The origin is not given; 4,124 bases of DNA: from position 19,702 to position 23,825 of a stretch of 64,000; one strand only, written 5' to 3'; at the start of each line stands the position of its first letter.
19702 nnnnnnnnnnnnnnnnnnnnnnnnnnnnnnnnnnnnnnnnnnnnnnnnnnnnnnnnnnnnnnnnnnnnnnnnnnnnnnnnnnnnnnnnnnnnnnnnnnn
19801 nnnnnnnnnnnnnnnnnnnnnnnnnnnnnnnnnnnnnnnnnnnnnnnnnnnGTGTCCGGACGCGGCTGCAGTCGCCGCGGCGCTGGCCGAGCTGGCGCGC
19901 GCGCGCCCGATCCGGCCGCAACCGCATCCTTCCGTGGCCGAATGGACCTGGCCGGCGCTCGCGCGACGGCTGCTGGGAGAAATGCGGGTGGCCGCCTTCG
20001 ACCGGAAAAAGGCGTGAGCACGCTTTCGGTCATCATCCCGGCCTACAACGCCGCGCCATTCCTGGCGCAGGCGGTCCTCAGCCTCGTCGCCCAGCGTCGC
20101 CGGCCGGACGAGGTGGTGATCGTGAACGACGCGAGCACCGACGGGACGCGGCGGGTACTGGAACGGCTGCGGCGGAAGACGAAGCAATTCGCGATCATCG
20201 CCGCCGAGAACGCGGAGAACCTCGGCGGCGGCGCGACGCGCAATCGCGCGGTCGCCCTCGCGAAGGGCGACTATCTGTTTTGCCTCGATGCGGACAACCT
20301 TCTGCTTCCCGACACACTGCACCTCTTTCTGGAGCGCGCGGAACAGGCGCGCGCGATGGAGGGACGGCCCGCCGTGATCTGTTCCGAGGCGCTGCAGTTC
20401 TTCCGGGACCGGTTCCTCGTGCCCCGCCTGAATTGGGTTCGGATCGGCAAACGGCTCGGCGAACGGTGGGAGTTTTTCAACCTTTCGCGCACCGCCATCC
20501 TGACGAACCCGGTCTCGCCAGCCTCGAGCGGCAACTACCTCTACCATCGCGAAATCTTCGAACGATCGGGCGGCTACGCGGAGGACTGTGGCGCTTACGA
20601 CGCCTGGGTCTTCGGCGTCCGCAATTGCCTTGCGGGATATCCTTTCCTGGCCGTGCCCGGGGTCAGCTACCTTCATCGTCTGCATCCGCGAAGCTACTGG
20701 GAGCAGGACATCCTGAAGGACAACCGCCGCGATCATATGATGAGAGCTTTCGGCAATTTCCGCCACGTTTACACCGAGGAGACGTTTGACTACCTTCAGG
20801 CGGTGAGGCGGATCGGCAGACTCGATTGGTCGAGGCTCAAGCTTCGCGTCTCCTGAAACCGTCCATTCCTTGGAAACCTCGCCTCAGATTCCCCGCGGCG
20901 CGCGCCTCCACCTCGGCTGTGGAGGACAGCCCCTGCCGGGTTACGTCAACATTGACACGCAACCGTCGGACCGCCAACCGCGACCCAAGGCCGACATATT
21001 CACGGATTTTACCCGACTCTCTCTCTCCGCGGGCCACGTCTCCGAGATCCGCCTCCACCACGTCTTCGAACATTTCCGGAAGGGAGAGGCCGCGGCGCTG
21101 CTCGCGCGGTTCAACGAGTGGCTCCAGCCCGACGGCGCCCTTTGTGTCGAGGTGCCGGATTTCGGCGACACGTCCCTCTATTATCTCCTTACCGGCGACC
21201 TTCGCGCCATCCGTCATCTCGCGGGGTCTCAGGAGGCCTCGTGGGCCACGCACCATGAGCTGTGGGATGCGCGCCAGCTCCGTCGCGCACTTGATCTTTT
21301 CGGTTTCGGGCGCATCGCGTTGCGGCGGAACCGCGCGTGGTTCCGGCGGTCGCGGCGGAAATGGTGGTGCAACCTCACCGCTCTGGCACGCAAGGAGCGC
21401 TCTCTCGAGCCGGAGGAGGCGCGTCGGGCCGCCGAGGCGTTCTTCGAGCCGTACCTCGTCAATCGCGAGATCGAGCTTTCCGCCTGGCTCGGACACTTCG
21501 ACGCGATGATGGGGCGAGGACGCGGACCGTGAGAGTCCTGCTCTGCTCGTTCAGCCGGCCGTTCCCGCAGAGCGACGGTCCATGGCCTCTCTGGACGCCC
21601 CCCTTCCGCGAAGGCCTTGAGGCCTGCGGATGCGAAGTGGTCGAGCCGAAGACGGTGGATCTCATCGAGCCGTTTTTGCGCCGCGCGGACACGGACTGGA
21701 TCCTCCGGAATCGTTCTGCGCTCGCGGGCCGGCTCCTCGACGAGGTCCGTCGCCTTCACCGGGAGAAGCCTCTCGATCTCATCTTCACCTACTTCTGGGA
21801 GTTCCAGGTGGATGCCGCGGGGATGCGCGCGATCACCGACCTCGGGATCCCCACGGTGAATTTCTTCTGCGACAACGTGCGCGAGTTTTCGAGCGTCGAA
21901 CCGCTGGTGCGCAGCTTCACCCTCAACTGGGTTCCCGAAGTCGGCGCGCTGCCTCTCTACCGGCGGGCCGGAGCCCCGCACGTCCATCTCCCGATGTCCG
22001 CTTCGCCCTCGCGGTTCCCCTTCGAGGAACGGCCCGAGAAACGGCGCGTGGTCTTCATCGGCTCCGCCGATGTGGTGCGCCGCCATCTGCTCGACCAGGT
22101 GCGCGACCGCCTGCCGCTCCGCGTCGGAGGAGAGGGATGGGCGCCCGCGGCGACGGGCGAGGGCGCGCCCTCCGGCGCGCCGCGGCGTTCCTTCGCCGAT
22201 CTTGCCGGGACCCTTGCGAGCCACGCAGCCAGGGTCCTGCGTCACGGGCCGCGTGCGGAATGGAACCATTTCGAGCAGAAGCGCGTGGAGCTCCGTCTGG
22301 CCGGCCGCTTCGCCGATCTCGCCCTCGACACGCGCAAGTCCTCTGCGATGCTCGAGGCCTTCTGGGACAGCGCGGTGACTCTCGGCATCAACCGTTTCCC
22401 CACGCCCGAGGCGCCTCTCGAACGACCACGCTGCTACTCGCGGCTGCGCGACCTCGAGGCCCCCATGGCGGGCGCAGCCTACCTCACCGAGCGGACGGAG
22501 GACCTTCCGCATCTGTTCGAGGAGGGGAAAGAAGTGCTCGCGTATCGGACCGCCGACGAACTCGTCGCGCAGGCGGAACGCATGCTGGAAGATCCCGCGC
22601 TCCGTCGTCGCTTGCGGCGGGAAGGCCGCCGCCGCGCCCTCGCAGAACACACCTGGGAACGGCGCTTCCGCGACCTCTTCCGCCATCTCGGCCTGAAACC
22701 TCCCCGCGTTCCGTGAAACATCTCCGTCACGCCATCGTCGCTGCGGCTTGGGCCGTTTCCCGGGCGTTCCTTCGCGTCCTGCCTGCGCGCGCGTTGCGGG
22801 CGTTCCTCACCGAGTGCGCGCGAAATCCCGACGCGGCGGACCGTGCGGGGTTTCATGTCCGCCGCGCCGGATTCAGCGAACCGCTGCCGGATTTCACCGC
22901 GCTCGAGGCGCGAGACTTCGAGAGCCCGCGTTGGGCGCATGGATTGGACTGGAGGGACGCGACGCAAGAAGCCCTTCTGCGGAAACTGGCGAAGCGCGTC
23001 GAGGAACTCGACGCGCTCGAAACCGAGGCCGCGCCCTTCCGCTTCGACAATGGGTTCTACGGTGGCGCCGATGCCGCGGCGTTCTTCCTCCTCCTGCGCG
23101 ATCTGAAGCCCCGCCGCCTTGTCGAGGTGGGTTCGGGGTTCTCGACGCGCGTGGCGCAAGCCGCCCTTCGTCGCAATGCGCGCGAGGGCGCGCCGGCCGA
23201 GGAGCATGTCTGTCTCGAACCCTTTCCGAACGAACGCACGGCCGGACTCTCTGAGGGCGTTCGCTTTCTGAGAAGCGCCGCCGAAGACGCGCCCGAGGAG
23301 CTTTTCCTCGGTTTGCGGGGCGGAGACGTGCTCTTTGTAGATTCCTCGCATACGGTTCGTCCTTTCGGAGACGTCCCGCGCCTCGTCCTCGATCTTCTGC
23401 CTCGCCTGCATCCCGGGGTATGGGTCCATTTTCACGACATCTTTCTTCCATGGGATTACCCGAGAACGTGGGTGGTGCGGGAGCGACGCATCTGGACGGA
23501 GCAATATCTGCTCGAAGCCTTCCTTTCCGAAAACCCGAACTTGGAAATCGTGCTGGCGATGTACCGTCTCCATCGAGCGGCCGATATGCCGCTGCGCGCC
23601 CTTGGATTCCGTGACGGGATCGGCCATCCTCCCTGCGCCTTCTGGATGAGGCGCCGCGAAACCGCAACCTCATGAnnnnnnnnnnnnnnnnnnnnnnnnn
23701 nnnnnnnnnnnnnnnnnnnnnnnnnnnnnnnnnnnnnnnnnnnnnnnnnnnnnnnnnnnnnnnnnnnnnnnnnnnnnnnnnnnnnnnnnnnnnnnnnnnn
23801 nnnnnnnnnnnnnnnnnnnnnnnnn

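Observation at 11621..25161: Hybrid exopolysaccharide/O-antigen-like locus with one operon-like gene chain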

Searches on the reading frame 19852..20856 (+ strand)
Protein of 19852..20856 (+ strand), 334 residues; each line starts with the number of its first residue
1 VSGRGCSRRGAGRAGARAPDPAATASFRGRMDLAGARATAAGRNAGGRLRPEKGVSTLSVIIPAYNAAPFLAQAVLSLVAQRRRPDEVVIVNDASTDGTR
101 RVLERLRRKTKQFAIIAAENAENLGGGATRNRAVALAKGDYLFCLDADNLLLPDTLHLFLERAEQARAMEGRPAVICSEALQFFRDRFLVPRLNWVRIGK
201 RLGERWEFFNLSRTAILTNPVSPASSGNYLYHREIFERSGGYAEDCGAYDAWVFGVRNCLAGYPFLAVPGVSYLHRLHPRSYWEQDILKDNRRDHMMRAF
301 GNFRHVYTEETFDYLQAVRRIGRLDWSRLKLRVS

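Call 5: search_protein_families(library=pfam, proteins=[window:19852-20856:+], max_evalue=0.01)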
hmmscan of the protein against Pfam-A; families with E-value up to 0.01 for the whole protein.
window:19852-20856:+ (334 aa): 4 families
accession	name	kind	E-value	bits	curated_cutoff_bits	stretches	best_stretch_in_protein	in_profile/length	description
PF00535.33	Glycos_transf_2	-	1.3e-30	107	23.3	1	59-238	1-166/168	Glycosyl transferase family 2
PF13641.12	Glyco_tranf_2_3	-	7.3e-13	49.5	27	1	58-166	3-114/230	Glycosyltransferase like family 2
PF10111.15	Glyco_tranf_2_2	-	6.7e-11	42.6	27.3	1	59-281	1-221/276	Glycosyltransferase like family 2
PF13704.12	Glyco_tranf_2_4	-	7.6e-06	26.8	27.5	1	67-155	3-88/98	Glycosyl transferase family 2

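Call 8: search_protein_families(library=ncbifam, proteins=[window:20014-20856:+], max_evalue=0.01)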
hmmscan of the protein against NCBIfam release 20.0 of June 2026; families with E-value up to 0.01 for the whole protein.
window:20014-20856:+ (280 aa): 22 families
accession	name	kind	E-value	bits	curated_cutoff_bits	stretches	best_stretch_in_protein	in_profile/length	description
NF007482.0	PRK10073.1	equivalog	1e-18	67.5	423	1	2-111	6-112/334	glycosyltransferase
TIGR03937.1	PgaC_IcaA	equivalog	7.9e-17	61.3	422.3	1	3-112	46-153/407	poly-beta-1,6-N-acetyl-D-glucosamine synthase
NF041875.1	EPS_EpsD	equivalog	9e-17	61.4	370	1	4-112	1-107/325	exopolysaccharide biosynthesis glycosyltransferase EpsD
NF047683.1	TeichurnBiosyTuaG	equivalog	2e-16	60.4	400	1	3-106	7-108/252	teichuronic acid biosynthesis protein TuaG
NF050050.1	ProtGlycPglI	equivalog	7.5e-14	51.8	500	1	1-111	1-110/306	GalNAc(5)-diNAcBac-PP-undecaprenol beta-1,3-glucosyltransferase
TIGR04283.1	glyco_like_mftF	equivalog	9.6e-11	41.7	182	1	4-109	1-97/221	TIGR04283 family arsenosugar biosynthesis glycosyltransferase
NF053739.1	GlytfEpsEBac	equivalog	5e-10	38.8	450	1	4-103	3-101/265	glycosyltransferase EpsE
NF007453.0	PRK10018.1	equivalog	5.1e-10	39.5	382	1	4-112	8-114/280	colanic acid biosynthesis glycosyltransferase WcaA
TIGR04017.1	WcaA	equivalog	1.4e-09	38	495.75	1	4-112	7-113/279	colanic acid biosynthesis glycosyltransferase WcaA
NF038302.1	EPS_HpsE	equivalog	1.5e-09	37.3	300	1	4-100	3-102/307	hormogonium polysaccharide biosynthesis glycosyltransferase HpsE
TIGR03469.1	HpnB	hypoth_equivalog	3.7e-08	32.8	379.25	1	4-114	46-165/386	hopene-associated glycosyltransferase HpnB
NF041394.1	GtaseAglG_Halo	equivalog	1.1e-07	31.4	440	1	4-117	3-115/304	glucosyl-dolichyl phosphate glucuronosyltransferase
NF010496.0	PRK13915.1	equivalog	5.2e-07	29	262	1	2-94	31-126/307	glucosyl-3-phosphoglycerate synthase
NF050819.1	PolSacchBiosHfsG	equivalog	1.3e-06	27.8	500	1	3-108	13-112/302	polysaccharide biosynthesis protein HfsG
TIGR03965.1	mycofact_glyco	equivalog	1.6e-06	27.2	280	1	3-114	75-184/467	mycofactocin biosynthesis glycosyltransferase MftF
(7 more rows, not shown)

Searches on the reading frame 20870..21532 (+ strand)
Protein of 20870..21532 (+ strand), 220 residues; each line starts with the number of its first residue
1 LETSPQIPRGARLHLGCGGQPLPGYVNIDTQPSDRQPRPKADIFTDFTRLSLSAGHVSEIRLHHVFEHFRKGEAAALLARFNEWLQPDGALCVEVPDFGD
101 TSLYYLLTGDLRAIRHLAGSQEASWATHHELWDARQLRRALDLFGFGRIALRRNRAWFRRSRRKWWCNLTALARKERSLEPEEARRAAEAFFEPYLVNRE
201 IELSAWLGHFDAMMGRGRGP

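Call 5: search_protein_families(library=pfam, proteins=[window:20870-21532:+], max_evalue=0.01)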
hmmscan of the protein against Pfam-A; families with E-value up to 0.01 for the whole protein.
window:20870-21532:+ (220 aa): 1 family
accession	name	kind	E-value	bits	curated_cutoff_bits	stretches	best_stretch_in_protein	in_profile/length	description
PF13489.12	Methyltransf_23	-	3.2e-07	30.7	27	1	25-146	47-159/164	Methyltransferase domain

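Call 8: search_protein_families(library=ncbifam, proteins=[window:20870-21532:+], max_evalue=0.01)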
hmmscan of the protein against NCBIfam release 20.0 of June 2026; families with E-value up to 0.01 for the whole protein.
window:20870-21532:+ (220 aa): 0 families

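Call 27: search_solved_structures(query=window:20870-21532:+, max_evalue=1)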
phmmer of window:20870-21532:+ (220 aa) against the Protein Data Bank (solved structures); distinct sequences matched with E-value up to 1: 0.

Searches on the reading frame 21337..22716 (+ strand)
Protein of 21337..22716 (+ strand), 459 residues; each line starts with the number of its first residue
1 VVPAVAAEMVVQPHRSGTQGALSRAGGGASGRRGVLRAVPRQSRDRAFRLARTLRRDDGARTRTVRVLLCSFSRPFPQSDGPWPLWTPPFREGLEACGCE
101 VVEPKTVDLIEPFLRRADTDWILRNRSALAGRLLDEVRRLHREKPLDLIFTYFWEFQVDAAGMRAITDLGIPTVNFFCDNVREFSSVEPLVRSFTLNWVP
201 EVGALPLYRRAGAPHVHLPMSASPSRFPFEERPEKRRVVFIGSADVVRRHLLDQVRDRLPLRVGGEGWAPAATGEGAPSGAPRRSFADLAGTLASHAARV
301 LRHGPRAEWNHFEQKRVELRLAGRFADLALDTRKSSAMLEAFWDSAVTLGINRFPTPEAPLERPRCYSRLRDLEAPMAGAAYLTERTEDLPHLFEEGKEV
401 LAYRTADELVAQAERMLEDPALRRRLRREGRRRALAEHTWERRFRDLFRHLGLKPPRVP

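Call 5: search_protein_families(library=pfam, proteins=[window:21337-22716:+], max_evalue=0.01)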
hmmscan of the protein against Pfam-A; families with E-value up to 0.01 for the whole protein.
window:21337-22716:+ (459 aa): 1 family
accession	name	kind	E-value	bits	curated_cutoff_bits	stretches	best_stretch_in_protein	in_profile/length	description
PF13524.12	Glyco_trans_1_2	-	3.5e-23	82.6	25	1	309-447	24-142/144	Glycosyl transferase-like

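Call 8: search_protein_families(library=ncbifam, proteins=[window:21529-22716:+], max_evalue=0.01)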
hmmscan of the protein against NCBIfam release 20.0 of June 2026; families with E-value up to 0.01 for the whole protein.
window:21529-22716:+ (395 aa): 2 families
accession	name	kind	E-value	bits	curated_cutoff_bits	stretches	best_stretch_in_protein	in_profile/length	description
NF038229.1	Glyco4_Geo_Pelo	equivalog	7e-05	22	400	1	310-383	256-332/338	GPMC system family 4 glycosyltransferase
TIGR03087.1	stp1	hypoth_equivalog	0.0016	17.7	316.65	1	332-383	339-390/397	TIGR03087 family PEP-CTERM/XrtA system glycosyltransferase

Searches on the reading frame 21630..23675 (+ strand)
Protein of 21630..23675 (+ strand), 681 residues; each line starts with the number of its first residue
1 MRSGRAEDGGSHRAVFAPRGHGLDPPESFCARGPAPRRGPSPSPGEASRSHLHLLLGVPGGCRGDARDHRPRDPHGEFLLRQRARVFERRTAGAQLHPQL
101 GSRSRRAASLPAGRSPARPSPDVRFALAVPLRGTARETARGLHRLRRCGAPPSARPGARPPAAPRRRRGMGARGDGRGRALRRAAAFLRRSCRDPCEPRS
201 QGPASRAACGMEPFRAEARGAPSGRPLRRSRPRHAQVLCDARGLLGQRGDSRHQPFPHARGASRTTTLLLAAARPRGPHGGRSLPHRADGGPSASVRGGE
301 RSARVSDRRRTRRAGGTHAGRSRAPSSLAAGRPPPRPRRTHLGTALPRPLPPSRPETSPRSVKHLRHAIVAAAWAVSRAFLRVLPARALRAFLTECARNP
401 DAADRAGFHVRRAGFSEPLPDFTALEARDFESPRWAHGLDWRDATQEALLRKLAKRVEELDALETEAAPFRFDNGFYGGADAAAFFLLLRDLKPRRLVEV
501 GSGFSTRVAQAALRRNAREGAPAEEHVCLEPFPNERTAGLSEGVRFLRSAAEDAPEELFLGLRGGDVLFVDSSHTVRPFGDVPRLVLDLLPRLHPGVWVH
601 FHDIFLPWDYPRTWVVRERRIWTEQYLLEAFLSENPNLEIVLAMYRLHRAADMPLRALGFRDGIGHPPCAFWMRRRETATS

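Call 6: search_protein_families(library=pfam, proteins=[window:21630-23675:+], max_evalue=0.01)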
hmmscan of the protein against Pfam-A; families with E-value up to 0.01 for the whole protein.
window:21630-23675:+ (681 aa): 1 family
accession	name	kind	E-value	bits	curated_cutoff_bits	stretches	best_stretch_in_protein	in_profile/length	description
PF13578.12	Methyltransf_24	-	9.7e-14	52.6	26.3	1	498-604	1-105/105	Methyltransferase domain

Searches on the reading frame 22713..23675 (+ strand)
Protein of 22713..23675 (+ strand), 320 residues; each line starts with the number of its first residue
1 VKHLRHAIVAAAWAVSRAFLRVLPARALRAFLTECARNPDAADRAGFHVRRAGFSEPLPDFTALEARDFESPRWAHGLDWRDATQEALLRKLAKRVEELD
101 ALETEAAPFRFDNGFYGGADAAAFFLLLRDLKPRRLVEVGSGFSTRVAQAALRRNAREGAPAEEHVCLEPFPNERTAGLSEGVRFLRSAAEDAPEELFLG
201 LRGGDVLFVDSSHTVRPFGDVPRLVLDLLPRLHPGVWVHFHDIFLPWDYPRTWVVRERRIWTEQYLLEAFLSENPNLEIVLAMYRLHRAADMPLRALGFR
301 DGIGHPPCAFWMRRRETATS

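Call 9: search_protein_families(library=ncbifam, proteins=[window:22713-23675:+], max_evalue=0.01)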
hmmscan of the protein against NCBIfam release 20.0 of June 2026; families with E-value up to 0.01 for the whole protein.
window:22713-23675:+ (320 aa): 0 families

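Call 28: search_solved_structures(query=window:22713-23675:+, max_evalue=1)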
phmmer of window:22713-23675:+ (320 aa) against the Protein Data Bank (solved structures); distinct sequences matched with E-value up to 1: 3.
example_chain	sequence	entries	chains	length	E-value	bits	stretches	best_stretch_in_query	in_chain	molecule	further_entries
6y9k_AAA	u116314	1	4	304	0.03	16.8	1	26-184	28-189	Esterase Est8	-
2z1c_A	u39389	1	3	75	0.19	14.2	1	204-246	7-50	Hydrogenase expression/formation protein HypC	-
3vyr_A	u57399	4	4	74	0.19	14.2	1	204-246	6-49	Hydrogenase expression/formation protein HypC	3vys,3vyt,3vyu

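Call 91: search_protein_families(library=pfam, proteins=[window:22713-23675:+], max_evalue=0.01)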
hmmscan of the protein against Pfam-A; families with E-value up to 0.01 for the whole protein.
window:22713-23675:+ (320 aa): 1 family
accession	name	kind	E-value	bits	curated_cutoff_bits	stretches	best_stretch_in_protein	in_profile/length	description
PF13578.12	Methyltransf_24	-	2.6e-14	54.4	26.3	1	137-243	1-105/105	Methyltransferase domain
